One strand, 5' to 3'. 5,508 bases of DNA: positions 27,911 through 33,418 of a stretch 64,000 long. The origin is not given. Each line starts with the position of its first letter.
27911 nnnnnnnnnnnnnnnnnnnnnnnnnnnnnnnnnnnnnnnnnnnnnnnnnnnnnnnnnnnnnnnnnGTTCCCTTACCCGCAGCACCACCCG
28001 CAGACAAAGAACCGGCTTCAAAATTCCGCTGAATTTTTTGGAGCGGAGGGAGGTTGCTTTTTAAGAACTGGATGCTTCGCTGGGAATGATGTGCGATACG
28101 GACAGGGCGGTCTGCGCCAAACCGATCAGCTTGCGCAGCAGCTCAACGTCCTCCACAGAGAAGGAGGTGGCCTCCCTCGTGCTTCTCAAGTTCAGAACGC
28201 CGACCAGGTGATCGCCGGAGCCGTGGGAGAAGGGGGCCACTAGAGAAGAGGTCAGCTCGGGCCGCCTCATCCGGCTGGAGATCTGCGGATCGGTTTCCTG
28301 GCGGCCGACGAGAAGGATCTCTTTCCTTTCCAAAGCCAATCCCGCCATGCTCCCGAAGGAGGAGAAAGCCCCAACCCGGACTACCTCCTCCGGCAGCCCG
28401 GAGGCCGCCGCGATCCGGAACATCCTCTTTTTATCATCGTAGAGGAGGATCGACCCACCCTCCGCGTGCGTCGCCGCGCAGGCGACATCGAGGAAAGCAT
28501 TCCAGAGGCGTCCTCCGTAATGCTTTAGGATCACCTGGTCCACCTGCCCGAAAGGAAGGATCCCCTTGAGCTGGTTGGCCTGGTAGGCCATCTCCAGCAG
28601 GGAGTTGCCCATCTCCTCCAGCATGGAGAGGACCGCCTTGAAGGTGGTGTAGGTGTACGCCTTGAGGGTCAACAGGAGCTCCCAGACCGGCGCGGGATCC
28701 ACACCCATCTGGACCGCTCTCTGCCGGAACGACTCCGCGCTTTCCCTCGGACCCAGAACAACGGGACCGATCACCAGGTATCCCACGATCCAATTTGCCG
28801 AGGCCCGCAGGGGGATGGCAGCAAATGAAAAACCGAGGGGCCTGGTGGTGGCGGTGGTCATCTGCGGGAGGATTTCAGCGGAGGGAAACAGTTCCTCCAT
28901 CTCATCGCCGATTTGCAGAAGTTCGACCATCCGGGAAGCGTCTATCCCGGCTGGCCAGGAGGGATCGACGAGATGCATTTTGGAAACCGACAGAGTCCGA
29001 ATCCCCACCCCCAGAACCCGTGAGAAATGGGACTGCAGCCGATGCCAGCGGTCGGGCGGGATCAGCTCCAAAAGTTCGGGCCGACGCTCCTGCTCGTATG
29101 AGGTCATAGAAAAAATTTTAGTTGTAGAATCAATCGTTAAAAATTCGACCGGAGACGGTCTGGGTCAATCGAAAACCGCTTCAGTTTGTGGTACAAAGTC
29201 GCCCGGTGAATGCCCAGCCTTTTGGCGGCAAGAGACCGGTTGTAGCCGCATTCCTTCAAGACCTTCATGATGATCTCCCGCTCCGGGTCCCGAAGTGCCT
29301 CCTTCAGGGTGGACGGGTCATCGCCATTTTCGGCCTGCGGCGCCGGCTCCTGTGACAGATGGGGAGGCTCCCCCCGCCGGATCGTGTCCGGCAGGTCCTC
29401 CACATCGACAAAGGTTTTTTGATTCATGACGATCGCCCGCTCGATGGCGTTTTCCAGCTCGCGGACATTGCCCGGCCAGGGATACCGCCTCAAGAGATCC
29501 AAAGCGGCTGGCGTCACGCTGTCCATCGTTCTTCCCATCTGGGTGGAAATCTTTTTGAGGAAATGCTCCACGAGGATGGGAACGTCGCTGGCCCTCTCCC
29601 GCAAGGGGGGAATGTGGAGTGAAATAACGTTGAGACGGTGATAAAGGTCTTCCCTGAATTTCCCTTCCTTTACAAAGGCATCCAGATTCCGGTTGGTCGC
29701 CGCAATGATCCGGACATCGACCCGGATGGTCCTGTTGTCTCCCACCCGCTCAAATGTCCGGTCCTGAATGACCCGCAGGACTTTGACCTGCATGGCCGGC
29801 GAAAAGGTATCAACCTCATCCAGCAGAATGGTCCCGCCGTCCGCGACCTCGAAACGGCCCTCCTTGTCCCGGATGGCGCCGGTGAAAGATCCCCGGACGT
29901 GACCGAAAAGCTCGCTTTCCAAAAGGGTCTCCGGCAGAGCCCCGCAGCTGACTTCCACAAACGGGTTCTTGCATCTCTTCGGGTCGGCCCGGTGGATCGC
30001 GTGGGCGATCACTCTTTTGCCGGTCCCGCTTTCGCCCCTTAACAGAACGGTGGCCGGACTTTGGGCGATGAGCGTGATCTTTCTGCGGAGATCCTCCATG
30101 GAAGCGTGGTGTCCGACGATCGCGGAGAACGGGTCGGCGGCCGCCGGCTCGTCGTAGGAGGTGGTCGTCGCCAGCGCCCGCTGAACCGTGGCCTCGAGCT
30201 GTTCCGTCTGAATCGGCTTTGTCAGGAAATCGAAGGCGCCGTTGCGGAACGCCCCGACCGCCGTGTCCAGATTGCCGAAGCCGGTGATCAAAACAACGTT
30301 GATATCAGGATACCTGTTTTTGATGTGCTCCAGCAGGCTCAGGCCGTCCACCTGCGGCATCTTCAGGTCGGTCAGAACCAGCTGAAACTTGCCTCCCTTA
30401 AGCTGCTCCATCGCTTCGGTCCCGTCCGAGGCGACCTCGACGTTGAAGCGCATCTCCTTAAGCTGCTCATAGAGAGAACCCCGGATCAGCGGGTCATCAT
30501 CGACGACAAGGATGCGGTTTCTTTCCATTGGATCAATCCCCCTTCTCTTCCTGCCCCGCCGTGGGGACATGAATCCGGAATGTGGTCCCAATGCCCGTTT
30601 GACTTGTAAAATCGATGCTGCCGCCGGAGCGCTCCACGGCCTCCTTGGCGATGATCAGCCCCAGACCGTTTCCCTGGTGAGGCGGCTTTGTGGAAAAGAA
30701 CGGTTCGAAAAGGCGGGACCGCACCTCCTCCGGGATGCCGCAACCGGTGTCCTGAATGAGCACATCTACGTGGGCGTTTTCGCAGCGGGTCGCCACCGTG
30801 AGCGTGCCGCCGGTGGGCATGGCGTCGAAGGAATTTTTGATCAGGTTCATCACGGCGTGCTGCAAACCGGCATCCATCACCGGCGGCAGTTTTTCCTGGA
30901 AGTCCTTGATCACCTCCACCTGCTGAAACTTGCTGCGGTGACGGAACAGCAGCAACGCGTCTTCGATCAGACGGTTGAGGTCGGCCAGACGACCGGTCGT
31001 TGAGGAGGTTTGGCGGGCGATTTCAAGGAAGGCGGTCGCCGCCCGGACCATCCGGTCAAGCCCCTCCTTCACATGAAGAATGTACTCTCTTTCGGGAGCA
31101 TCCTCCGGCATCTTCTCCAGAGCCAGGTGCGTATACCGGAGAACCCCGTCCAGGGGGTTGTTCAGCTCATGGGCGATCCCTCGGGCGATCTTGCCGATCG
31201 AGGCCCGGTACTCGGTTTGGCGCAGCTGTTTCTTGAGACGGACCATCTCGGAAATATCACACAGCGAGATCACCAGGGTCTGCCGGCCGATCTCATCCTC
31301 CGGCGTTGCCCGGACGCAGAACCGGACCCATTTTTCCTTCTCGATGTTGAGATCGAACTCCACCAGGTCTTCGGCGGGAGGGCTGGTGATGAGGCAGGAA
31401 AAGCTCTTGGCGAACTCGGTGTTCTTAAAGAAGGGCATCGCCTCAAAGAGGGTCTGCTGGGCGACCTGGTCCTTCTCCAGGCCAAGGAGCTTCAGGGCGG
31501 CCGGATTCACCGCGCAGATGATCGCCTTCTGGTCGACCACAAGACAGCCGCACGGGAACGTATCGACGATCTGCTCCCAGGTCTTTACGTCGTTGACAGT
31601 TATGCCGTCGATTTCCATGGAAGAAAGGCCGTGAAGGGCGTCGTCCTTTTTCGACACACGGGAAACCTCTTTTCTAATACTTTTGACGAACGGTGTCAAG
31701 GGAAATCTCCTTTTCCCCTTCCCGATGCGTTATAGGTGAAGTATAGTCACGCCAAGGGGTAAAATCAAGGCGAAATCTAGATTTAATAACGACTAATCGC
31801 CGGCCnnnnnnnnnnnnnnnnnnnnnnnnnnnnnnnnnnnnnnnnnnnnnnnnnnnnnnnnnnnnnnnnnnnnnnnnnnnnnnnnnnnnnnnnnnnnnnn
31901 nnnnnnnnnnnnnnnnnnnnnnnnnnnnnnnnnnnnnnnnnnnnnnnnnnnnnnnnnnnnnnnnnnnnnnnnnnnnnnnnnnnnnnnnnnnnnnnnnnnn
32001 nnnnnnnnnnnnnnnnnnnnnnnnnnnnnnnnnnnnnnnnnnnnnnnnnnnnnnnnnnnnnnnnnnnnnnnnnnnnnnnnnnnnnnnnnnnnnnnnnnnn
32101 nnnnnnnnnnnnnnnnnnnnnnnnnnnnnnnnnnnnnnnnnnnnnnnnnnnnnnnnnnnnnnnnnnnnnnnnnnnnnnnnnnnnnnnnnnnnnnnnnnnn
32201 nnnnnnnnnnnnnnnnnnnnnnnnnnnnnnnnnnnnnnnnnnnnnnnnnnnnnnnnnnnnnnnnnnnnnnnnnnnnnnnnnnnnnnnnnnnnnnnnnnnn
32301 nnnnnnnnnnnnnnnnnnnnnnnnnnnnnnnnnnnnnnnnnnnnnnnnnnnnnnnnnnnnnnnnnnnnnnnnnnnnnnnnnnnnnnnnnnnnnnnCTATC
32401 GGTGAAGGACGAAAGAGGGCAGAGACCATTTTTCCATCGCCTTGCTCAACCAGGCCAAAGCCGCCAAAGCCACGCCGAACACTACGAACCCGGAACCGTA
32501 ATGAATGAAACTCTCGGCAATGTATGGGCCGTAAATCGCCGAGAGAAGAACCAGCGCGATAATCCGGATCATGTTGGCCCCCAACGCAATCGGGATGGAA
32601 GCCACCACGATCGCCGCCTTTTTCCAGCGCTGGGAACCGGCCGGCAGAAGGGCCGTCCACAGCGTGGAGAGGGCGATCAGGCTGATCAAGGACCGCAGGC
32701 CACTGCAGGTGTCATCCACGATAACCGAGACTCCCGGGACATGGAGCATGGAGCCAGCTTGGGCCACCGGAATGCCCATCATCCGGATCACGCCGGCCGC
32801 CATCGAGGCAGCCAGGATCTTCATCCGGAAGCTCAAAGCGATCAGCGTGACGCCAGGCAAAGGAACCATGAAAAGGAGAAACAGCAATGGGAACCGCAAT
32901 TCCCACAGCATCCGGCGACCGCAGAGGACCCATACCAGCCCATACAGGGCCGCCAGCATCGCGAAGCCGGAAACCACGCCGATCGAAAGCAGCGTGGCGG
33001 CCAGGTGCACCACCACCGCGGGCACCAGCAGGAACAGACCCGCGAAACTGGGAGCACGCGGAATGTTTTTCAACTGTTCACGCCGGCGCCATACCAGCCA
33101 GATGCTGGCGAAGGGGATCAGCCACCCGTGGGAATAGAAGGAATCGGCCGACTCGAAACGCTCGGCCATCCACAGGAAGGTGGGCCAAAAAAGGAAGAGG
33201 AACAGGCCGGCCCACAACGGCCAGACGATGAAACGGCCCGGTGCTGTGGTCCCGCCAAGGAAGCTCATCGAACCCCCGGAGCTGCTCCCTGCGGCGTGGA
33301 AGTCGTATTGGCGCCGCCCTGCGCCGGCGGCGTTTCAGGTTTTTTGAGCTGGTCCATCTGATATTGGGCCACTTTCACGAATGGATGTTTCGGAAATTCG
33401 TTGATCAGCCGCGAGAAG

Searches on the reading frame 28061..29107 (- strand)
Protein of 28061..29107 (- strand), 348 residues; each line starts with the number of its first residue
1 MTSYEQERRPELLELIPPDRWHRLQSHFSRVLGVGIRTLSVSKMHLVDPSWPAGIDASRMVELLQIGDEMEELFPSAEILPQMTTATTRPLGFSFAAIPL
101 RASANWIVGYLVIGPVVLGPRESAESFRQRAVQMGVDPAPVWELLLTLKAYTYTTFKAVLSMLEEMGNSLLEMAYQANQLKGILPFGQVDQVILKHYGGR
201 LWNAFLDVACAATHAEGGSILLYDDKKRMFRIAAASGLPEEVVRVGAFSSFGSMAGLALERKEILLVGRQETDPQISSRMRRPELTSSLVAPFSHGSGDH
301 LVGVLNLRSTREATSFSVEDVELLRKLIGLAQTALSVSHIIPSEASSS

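Call 54: search_protein_families(library=pfam, proteins=[window:28061-29107:-], max_evalue=0.00001)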
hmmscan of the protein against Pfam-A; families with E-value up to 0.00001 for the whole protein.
window:28061-29107:- (348 aa): 4 families
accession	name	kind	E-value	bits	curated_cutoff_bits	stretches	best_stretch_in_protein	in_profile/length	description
PF13185.12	GAF_2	-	9.7e-13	48.9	28.6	1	204-335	10-135/136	GAF domain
PF01590.32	GAF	-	1.8e-09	38.7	22.4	1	204-333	8-131/133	GAF domain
PF10114.15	PocR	-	1.5e-08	35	23.9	1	92-175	81-162/162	Sensory domain found in PocR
PF13492.12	GAF_3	-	3.4e-07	31.2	27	1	201-335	5-127/129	GAF domain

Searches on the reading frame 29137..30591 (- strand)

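Call 3: search_protein_families(library=ncbifam, proteins=[window:29137-30591:-], max_evalue=0.01)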
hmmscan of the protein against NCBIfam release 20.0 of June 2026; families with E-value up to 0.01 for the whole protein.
window:29137-30591:- (484 aa): 126 families (the best 25 are shown)
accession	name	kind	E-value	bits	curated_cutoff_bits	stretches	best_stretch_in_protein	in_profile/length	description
NF008469.0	PRK11361.1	equivalog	1.1e-140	469.4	714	1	24-478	4-459/461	acetoacetate metabolism transcriptional regulator AtoC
TIGR01818.1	ntrC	equivalog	2.6e-126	422.2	558.6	1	27-471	1-461/463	nitrogen regulation protein NR(I)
NF007689.0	PRK10365.1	equivalog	3.8e-125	418.1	760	1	26-472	7-441/441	sigma-54-dependent response regulator transcription factor ZraR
TIGR02915.1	PEP_resp_reg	equivalog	6.8e-112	374.5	502.6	1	27-475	1-444/445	PEP-CTERM-box response regulator transcription factor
NF041946.1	LuxO_transreg_Vib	equivalog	2e-110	369.8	800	1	40-473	11-460/463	quorum-sensing sigma-54 dependent transcriptional regulator LuxO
TIGR01817.1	nifA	equivalog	7.2e-110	368.2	528.85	1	148-477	188-531/534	nif-specific transcriptional activator NifA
NF008176.1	PRK10923.1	equivalog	1.7e-109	366.5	620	1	22-475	1-468/469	nitrogen regulation protein NR(I)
NF011695.0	PRK15115.1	equivalog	1.9e-105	353.2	763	1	25-479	7-442/445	two-component system response regulator GlrR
NF003451.0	PRK05022.1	equivalog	3e-102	343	476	1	124-475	160-510/512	nitric oxide reductase transcriptional regulator NorR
NF051870.1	NAssimRespRegNtrX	equivalog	5.2e-102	342.1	600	1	26-473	3-450/452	nitrogen assimilation response regulator NtrX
NF041552.1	TF_PrdR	equivalog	9.5e-102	341.2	795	1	150-473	261-576/577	sigma-54 dependent transcriptional regulator PrdR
NF050807.1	TransRegFlbDCaul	equivalog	2.6e-96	323.2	750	1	51-474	27-439/454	sigma-54-dependent transcriptional regulator FlbD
NF038308.1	RNA_repair_RtcR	equivalog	1.1e-95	321.5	650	1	150-473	174-516/530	RNA repair transcriptional activator RtcR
NF011958.0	PRK15429.1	equivalog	5.3e-88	296.3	830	1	136-480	361-691/692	formate hydrogenlyase transcriptional activator FlhA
NF049963.1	RespRegFlgRCampy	domain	4e-83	279.7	750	1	27-400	3-377/429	fla regulon two-component system response regulator FlgR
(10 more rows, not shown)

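Call 4: search_protein_families(library=pfam, proteins=[window:29137-30591:-], max_evalue=0.01)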
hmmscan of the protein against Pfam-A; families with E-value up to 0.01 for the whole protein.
window:29137-30591:- (484 aa): 11 families
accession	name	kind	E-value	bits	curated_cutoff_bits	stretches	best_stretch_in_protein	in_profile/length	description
PF00158.32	Sigma54_activat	-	3.4e-66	222.5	20.2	1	158-325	1-167/168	Sigma-54 interaction domain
PF00072.30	Response_reg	-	3.7e-30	104.8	30.2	1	27-136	1-110/111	Response regulator receiver domain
PF25601.1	AAA_lid_14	-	6.6e-28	96.8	27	1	331-411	1-81/87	AAA+ ATPase lid domain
PF14532.12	Sigma54_activ_2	-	5.8e-19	69.1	25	1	159-330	1-138/138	Sigma-54 interaction domain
PF02954.25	HTH_8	-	6.9e-15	54.9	22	1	433-473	2-42/42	Bacterial regulatory protein, Fis family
PF07728.20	AAA_5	-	2.2e-08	34.6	22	1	182-303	2-125/139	AAA domain (dynein-related subfamily)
PF00004.35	AAA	-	2.8e-06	28.2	21.2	1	182-303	1-111/131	ATPase family associated with various cellular activities (AAA)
PF18024.7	HTH_50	-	1.3e-05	25.2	27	1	428-475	3-49/50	Helix-turn-helix domain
PF13556.12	HTH_30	-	1.7e-05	24.9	27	1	447-473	10-36/59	PucR C-terminal helix-turn-helix domain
PF13191.12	AAA_16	-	0.0077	17.2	32.6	0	176-231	21-81/167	AAA ATPase domain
PF01078.27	Mg_chelatase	-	0.0095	15.8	20.3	0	168-267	11-122/207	Magnesium chelatase, subunit ChlI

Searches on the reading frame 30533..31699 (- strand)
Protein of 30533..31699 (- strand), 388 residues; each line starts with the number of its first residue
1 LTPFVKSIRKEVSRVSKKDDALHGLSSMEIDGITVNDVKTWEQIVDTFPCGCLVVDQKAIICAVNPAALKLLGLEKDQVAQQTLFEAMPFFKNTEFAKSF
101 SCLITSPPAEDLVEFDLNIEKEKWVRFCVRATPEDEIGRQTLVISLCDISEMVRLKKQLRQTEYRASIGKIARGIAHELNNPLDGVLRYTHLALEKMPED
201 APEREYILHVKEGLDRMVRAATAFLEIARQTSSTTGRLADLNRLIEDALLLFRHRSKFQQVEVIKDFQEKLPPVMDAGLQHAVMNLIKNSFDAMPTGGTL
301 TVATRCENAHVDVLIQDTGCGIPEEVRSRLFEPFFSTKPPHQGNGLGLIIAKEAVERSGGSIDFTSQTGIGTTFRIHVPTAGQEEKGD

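Call 3: search_protein_families(library=ncbifam, proteins=[window:30533-31699:-], max_evalue=0.01)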
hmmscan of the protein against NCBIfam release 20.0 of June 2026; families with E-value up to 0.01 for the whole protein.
window:30533-31699:- (388 aa): 84 families (the best 25 are shown)
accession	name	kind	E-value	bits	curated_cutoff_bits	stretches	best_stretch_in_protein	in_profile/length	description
NF008468.0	PRK11360.1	equivalog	3e-60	204.2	646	1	42-385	271-613/616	two-component system sensor histidine kinase AtoS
NF046020.1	HisKinCckABruc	equivalog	3.9e-40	137.5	1000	1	115-384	425-711/868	cell cycle histidine kinase CckA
NF007688.0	PRK10364.1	equivalog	2.1e-37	129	479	1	154-384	226-455/460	two-component system sensor histidine kinase ZraS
NF010411.0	PRK13837.1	equivalog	1.1e-36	126.2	647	1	150-384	432-679/828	two-component system VirA-like sensor kinase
NF038348.1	T2SS_HK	subfamily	3.9e-35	121.3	450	2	223-379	417-572/574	histidine kinase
NF052574.1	HisKinEspCMyxo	equivalog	5.2e-34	117.5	1200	1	138-385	386-642/785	serine histidine kinase EspC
NF046044.1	PnpS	equivalog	7.6e-33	114.1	400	1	37-379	53-390/390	two-component system histidine kinase PnpS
NF052573.1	HisKinEspAMyxo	equivalog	8.4e-32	110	1400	1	43-385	258-616/755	serine histidine kinase EspA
NF046026.1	HisKinCckACaul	equivalog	4.2e-31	107.8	1000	1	140-386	274-538/678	cell cycle histidine kinase CckA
NF010076.0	PRK13557.1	subfamily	3.8e-30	104.8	631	1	146-385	141-399/540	histidine kinase famiy protein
NF033092.0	HK_WalK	equivalog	4.9e-29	101.4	725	1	44-379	263-593/594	cell wall metabolism sensor histidine kinase WalK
NF053867.1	SprKinKinDBac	equivalog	7.2e-29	100.6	775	1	167-381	285-498/500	sporulation kinase KinD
TIGR02966.1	phoR_proteo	equivalog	2.7e-28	98.9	334.2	1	38-377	5-332/333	phosphate regulon sensor histidine kinase PhoR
NF008293.1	PRK11073.1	equivalog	3e-28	99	240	1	38-379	6-346/349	nitrogen regulation protein NR(II)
NF045911.1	TCSHisKinNblS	equivalog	4.6e-27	94.6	1000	1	22-378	250-618/621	two-component system sensor histidine kinase NblS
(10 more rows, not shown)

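Call 4: search_protein_families(library=pfam, proteins=[window:30533-31699:-], max_evalue=0.01)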
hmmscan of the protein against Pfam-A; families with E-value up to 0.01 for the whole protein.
window:30533-31699:- (388 aa): 7 families
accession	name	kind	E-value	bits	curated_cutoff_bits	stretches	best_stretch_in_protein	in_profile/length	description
PF02518.31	HATPase_c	-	5.4e-25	88.4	26.4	1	278-380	5-109/111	Histidine kinase-, DNA gyrase B-, and HSP90-like ATPase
PF00989.32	PAS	-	8.3e-09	35.9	22.6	1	41-139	3-101/113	PAS fold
PF00512.31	HisKA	-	6.2e-07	29.8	26.9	1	170-231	4-64/66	His Kinase A (phospho-acceptor) domain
PF13426.13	PAS_9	-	1.9e-05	25.3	27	1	49-151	1-103/103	PAS domain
PF13188.13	PAS_8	-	3e-05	24.2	21.8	1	41-79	3-38/65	PAS domain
PF08448.16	PAS_4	-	0.00014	22.4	23.1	1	46-152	2-108/110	PAS fold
PF13589.12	HATPase_c_3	-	0.0012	19.3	25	1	280-325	4-48/137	Histidine kinase-, DNA gyrase B-, and HSP90-like ATPase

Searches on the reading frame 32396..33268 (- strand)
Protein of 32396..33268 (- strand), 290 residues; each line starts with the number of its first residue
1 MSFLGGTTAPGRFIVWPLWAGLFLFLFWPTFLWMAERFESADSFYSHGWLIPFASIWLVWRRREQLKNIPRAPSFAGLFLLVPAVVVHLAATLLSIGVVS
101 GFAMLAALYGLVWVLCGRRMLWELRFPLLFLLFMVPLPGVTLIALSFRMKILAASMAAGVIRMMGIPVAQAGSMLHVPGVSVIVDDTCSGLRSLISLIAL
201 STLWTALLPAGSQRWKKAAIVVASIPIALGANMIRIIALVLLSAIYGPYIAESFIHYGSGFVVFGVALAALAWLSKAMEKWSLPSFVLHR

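Call 3: search_protein_families(library=ncbifam, proteins=[window:32396-33268:-], max_evalue=0.01)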
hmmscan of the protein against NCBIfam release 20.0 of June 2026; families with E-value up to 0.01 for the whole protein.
window:32396-33268:- (290 aa): 21 families
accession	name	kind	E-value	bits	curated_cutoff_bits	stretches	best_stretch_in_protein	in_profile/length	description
TIGR03109.2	exosort_XrtA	exception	3.4e-53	180.7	208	1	18-278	5-259/261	exosortase A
TIGR02602.1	8TM_EpsH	subfamily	4.7e-50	170.4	105.55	1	42-276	7-238/241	exosortase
NF035943.2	exosort_XrtV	exception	3.3e-47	161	313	1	15-280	5-268/270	exosortase V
TIGR04152.1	exosort_VPLPA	exception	2.8e-46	158.6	400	1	44-277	9-241/486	VPLPA-CTERM-specific exosortase XrtD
NF038142.1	exosort_XrtW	exception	6.2e-46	156.8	425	1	18-245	7-232/494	exosortase W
TIGR03113.1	exosort_XrtB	exception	1.5e-33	116.5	275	1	16-271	2-257/268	exosortase B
TIGR04151.1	exosort_VPDSG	exception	5.5e-24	85.1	300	1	37-272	50-293/306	VPDSG-CTERM-specific exosortase XrtC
TIGR04178.1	exo_archaeo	signature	6.9e-17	61.5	23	1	182-277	1-94/97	exosortase/archaeosortase family protein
TIGR04156.1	cyanoexo_CrtB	exception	7.1e-13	48.7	300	1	25-278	18-267/280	cyanoexosortase B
TIGR03763.1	cyanoexo_CrtA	exception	2.7e-11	43.5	150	1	43-268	30-248/260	cyanoexosortase A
TIGR04489.1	exosort_XrtO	exception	2.7e-11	42.9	250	1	28-274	6-253/451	exosortase O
NF033770.1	exosort_XrtT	exception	6.8e-11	41.4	250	1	32-278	17-267/472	exosortase T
NF012182.0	exosortase_XrtQ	exception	7.9e-11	41.9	270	1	19-274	9-254/256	exosortase Q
TIGR04476.1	exosort_XrtN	exception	1.1e-10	41.2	200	1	65-278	47-247/406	exosortase N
NF050190.1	exosort_XrtZ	exception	3.4e-09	35.7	475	1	152-271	27-142/460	exosortase Z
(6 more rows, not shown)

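Call 4: search_protein_families(library=pfam, proteins=[window:32396-33268:-], max_evalue=0.01)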
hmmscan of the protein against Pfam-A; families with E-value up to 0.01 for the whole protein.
window:32396-33268:- (290 aa): 1 family
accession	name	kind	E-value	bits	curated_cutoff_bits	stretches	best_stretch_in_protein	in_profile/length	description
PF09721.15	Exosortase_EpsH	-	6.5e-60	203.1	25.7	1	21-275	2-251/254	Transmembrane exosortase (Exosortase_EpsH)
